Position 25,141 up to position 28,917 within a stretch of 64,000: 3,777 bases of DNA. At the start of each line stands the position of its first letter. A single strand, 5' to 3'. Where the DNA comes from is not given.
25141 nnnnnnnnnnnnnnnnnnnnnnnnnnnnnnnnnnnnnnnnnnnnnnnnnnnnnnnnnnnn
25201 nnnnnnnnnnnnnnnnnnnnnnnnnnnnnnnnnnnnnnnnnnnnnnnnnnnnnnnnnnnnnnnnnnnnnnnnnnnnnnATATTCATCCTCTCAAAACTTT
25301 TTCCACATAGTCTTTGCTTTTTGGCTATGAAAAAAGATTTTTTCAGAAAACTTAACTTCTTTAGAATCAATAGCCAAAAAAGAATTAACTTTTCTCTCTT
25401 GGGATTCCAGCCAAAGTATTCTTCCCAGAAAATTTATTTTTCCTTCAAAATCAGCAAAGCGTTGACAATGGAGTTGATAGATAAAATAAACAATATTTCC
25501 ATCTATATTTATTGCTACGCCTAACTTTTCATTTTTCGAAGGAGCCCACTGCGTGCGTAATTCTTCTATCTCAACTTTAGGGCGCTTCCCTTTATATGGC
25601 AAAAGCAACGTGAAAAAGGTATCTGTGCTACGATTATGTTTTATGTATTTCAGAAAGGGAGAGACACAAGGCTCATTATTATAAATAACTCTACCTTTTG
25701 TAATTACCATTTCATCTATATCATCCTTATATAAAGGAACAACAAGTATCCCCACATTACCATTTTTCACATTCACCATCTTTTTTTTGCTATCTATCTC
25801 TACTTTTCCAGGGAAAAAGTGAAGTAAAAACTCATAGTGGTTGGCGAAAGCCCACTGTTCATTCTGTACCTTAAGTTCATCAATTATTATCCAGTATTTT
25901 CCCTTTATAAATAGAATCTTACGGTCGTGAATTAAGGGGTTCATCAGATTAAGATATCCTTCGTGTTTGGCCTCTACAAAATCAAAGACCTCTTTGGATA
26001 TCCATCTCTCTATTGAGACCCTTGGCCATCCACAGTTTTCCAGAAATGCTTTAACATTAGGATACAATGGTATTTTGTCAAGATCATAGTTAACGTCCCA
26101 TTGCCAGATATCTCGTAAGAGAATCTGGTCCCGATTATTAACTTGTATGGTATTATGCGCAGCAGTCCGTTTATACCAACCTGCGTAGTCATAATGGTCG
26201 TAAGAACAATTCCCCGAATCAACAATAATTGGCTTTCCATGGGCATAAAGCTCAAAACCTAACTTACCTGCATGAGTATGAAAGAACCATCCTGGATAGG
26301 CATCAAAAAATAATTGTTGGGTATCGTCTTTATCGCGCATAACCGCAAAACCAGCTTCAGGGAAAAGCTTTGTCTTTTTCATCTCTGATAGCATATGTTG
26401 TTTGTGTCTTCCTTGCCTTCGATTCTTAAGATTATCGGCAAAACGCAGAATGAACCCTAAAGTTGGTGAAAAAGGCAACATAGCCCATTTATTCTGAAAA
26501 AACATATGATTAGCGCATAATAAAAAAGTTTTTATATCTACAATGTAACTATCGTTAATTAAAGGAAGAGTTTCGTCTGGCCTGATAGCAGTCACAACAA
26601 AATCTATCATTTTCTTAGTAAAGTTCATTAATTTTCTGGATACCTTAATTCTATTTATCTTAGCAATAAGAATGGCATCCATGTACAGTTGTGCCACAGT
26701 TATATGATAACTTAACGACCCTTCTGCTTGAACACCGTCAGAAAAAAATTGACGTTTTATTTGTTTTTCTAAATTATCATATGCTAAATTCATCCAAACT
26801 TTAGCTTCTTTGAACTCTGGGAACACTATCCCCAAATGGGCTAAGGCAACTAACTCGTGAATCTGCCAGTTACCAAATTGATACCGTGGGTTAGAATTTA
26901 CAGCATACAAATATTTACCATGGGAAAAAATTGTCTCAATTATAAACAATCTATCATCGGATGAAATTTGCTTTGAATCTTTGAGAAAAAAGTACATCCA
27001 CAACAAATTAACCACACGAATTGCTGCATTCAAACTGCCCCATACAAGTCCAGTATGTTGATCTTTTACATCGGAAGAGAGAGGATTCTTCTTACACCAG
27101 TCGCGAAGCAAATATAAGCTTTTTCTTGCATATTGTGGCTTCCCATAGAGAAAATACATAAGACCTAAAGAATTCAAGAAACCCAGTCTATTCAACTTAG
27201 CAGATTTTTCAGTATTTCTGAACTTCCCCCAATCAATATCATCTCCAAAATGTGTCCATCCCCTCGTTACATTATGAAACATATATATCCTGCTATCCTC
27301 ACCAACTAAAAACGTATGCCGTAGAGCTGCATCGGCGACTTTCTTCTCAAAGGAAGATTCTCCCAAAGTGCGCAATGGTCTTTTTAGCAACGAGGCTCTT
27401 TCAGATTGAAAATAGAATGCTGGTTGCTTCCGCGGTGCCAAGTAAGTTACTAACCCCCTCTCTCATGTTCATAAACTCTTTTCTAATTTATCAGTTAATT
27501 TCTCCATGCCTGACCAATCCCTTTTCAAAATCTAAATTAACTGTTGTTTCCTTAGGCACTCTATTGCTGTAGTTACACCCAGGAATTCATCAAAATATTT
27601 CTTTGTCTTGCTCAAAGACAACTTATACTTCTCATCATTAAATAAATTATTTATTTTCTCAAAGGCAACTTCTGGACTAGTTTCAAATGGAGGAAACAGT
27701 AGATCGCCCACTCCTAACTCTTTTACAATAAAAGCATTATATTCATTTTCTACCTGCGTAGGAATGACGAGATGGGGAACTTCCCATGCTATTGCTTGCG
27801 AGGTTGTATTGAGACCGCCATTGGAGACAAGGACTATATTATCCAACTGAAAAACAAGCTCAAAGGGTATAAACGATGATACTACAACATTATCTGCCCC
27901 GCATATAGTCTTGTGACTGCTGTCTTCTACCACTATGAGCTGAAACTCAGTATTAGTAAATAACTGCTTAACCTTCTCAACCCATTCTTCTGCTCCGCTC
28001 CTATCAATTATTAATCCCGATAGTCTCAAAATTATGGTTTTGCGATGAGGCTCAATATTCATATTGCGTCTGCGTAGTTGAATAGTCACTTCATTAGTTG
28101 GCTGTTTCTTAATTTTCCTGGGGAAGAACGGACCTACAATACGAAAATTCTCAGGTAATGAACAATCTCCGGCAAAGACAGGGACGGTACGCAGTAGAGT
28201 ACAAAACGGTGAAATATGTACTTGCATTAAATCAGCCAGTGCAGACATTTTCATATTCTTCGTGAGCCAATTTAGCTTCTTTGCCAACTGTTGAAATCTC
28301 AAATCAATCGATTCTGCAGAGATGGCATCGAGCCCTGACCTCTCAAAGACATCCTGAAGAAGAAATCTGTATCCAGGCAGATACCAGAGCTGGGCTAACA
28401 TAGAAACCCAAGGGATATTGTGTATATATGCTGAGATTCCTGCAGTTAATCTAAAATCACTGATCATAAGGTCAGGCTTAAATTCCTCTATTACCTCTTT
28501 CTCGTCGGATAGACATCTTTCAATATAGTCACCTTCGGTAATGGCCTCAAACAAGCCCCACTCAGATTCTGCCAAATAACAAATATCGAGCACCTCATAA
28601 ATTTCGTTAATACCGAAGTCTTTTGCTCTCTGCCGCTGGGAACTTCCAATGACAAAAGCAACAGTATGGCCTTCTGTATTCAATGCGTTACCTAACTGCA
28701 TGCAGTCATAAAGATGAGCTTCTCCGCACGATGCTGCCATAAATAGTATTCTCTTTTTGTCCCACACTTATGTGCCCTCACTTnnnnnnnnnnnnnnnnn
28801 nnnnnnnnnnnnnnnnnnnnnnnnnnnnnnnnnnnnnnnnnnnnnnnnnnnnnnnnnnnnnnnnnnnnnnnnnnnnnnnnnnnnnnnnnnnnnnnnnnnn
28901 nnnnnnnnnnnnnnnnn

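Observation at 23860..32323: LuxC/LuxE (acyl-CoA reductase and acyl-protein synthetase) pair without luciferase, embedded with CapK-like ligase, heparinase II/III-like, GT1 and M20 amidohydrolase genes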

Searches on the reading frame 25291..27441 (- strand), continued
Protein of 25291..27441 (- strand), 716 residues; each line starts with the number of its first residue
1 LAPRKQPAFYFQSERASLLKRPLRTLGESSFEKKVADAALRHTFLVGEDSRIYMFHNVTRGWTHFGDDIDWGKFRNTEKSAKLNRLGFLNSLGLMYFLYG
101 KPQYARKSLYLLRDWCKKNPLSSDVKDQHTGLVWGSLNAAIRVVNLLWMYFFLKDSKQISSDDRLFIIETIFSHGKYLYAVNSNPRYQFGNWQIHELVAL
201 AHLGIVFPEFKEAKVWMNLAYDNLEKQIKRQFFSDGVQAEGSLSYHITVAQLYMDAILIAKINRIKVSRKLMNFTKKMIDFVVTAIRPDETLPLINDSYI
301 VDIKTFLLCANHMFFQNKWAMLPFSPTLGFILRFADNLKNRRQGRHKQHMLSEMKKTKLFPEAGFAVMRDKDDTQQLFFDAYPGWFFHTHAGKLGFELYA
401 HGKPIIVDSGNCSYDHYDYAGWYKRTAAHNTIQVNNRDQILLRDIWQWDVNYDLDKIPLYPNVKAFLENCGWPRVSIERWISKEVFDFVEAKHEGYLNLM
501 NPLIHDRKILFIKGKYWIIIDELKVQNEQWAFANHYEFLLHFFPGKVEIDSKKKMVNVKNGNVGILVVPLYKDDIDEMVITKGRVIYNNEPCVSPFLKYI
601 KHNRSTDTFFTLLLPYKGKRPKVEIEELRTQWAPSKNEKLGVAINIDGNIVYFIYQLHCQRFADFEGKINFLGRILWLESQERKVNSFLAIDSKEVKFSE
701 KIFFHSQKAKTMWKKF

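Call 66: search_solved_structures(query=window:25291-27441:-, max_evalue=1e-25, show_alignments=3)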
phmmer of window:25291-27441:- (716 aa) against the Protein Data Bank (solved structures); distinct sequences matched with E-value up to 1e-25: 3.
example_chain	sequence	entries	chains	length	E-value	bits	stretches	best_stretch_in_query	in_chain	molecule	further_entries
4mmh_A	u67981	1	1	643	3.9e-33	117.8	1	58-462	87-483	Heparinase III protein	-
4mmi_A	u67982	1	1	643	4.6e-33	117.6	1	58-462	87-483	Heparinase III protein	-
5jmd_A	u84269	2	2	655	8e-29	103.6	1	31-452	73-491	Heparinase III protein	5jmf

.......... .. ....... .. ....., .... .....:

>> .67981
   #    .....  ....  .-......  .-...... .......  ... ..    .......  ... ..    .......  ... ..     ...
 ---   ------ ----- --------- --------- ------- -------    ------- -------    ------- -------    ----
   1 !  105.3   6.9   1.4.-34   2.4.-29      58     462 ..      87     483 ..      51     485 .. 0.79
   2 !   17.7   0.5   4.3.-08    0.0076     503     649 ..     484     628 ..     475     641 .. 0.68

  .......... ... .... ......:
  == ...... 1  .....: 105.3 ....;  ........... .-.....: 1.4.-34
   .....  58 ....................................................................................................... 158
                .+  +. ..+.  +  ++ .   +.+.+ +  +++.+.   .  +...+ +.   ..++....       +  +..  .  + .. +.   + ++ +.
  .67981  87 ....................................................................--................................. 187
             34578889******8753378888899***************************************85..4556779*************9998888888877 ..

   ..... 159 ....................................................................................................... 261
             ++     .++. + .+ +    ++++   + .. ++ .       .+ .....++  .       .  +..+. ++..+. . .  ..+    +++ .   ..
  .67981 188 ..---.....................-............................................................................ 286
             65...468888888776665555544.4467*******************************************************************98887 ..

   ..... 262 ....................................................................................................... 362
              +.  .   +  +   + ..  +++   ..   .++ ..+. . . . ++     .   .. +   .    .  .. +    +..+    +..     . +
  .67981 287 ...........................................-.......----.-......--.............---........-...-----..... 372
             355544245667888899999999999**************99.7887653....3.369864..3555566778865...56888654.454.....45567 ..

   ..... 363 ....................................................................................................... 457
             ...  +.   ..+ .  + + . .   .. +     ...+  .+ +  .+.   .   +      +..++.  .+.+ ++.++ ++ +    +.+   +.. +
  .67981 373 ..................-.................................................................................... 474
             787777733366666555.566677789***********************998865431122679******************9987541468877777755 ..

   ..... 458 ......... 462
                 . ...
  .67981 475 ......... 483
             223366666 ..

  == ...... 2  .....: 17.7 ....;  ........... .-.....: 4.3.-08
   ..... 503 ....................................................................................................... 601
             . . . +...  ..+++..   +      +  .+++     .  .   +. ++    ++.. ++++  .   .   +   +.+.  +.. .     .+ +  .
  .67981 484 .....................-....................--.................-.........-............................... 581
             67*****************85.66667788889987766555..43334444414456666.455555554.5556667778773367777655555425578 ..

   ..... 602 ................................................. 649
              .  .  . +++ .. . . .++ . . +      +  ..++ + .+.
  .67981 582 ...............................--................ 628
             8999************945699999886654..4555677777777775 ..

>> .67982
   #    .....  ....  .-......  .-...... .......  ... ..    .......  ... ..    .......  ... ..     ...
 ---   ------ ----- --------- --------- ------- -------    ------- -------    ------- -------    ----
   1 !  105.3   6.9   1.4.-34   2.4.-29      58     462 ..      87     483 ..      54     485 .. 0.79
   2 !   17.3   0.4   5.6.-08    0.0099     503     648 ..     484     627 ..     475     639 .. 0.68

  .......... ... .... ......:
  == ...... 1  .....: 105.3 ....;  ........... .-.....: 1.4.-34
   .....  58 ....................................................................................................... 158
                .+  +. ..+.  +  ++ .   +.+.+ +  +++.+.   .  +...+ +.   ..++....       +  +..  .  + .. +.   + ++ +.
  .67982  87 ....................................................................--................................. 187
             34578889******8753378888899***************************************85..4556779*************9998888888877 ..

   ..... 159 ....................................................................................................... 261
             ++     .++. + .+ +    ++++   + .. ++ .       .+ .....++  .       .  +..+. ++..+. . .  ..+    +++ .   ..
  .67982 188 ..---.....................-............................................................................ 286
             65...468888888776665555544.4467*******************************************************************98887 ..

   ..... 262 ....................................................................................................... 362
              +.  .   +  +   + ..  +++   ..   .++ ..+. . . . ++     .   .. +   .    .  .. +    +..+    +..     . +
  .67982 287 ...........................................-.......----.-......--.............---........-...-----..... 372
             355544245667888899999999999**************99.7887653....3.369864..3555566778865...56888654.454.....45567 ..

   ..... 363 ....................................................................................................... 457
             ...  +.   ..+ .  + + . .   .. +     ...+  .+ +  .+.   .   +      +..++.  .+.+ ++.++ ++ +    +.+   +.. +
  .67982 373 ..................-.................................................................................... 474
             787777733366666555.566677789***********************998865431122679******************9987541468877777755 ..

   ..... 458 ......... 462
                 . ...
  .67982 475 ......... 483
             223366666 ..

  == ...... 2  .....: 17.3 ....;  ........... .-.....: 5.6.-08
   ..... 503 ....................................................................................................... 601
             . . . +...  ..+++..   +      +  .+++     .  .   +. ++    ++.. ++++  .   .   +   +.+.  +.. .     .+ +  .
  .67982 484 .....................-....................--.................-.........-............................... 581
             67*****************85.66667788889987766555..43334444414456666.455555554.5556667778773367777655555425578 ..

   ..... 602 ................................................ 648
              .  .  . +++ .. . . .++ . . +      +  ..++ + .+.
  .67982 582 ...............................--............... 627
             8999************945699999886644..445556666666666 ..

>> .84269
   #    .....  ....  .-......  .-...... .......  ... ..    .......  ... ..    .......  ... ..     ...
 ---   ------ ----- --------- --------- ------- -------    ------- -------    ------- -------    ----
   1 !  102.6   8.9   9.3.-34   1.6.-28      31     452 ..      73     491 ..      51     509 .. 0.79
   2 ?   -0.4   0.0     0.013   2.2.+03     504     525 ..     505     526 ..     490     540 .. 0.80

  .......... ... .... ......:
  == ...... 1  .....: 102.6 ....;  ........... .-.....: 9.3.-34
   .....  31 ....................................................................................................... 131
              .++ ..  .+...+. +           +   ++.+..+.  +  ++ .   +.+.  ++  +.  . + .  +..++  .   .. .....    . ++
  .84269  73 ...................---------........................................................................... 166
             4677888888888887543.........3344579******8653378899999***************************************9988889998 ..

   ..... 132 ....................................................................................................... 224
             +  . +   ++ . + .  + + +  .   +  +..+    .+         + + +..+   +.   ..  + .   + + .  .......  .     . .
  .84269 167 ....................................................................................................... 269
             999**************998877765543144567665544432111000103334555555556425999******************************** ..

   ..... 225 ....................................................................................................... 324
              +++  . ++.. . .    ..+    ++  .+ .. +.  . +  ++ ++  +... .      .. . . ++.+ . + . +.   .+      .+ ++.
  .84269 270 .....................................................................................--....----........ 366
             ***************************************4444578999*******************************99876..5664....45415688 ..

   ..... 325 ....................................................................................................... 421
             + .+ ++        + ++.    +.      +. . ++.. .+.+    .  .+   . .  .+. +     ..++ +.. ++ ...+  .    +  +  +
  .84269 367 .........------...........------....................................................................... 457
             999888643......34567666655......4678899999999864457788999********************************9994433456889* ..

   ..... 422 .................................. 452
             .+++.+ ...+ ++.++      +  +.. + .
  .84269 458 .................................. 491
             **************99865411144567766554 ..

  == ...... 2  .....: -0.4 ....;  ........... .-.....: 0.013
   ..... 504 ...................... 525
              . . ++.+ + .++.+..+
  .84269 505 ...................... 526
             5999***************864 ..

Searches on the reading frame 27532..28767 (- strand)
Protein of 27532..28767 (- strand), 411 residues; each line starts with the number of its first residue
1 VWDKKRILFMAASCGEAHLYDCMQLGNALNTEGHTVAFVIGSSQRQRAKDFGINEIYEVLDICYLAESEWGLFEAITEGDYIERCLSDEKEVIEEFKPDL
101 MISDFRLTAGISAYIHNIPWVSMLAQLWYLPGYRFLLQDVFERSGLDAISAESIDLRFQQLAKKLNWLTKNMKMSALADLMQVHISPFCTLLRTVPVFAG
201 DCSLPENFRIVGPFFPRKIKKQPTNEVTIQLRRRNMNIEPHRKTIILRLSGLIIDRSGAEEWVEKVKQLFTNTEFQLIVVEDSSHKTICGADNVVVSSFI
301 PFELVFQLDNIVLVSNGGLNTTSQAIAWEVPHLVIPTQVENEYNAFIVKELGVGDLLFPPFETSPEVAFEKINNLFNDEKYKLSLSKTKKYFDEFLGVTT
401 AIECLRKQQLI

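Call 3: search_protein_families(library=pfam, proteins=[window:27532-28767:-], max_evalue=0.01)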
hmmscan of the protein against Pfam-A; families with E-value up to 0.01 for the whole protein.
window:27532-28767:- (411 aa): 2 families
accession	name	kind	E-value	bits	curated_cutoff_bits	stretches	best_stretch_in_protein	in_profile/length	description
PF13528.12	Glyco_trans_1_3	-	2.6e-06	27.3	25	1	6-123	2-121/322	Glycosyl transferase family 1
PF06722.18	EryCIII-like_C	-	4.6e-05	23.9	31.7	1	290-383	29-120/145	Erythromycin biosynthesis protein CIII-like, C-terminal domain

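Call 4: search_protein_families(library=ncbifam, proteins=[window:27532-28767:-], max_evalue=0.01)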
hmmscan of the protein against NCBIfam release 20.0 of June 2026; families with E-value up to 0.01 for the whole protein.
window:27532-28767:- (411 aa): 3 families
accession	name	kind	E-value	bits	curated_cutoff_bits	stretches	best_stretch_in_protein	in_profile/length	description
TIGR01426.2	MGT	subfamily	1.9e-14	53.5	260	1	292-405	276-387/393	macrolide family glycosyltransferase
TIGR00661.1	MJ1255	subfamily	1.3e-11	44.3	195.9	2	6-126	1-122/321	MJ1255/VC2487 family glycosyltransferase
TIGR04516.1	glycosyl_450act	subfamily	8.1e-07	28.4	440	1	289-385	294-390/418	activator-dependent family glycosyltransferase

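Call 69: search_solved_structures(query=window:27532-28767:-, max_evalue=0.01)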
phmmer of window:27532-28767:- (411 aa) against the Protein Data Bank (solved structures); distinct sequences matched with E-value up to 0.01: 9.
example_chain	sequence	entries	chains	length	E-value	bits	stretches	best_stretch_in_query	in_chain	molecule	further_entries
3otg_A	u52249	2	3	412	1.5e-05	27.2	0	293-383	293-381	CalG1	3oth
6kqx_A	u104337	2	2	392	2.5e-05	26.4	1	299-384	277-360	Uncharacterized UDP-glucosyltransferase YjiC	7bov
6kqw_A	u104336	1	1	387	2.6e-05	26.4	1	299-382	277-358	Uncharacterized UDP-glucosyltransferase YjiC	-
3wad_A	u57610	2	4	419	3.9e-05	25.8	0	291-402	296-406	Glycosyltransferase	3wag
7vlb_A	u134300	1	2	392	0.00017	23.7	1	302-359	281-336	UDP-glycosyltransferase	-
10zg_A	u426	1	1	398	0.00037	22.6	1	293-403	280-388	Glycosyl transferase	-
6pnt_A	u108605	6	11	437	0.00047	22.3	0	272-390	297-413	UDP-glycosyltransferase 202A2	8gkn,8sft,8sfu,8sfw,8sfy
8h5d_A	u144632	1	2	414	0.00053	22.1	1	292-384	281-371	Glycosyltransferase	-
7vm0_A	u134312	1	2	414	0.0022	20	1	292-382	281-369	Glycosyl transferase family 1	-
